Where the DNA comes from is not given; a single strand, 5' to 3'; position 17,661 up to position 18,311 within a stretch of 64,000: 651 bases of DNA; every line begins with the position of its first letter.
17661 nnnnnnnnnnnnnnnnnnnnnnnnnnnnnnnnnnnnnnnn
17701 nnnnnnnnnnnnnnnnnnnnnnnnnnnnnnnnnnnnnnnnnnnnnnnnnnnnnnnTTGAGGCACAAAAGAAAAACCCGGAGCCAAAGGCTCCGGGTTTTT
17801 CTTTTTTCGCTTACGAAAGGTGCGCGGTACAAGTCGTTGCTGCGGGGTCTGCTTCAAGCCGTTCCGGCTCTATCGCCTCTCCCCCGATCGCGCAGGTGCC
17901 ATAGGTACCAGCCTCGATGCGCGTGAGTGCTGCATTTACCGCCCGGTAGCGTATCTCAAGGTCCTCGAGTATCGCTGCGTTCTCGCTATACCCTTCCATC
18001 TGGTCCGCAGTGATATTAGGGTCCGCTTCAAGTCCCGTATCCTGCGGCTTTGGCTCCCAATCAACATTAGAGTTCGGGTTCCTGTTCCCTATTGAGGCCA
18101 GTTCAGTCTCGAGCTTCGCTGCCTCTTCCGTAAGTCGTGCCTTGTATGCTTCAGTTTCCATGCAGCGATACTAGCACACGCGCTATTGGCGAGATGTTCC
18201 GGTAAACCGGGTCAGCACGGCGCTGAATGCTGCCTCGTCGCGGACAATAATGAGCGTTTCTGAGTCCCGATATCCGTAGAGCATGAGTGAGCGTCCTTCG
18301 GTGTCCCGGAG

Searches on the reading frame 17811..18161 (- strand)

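Call 71: search_protein_families(library=pfam, proteins=[window:17811-18161:-], max_evalue=0.001)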
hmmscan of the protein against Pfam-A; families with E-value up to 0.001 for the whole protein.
window:17811-18161:- (116 aa): 1 family
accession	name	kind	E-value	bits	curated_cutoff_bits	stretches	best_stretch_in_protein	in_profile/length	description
PF01258.23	zf-dskA_traR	-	5.4e-06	26.7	24.9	1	85-112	1-28/36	Prokaryotic dksA/traR C4-type zinc finger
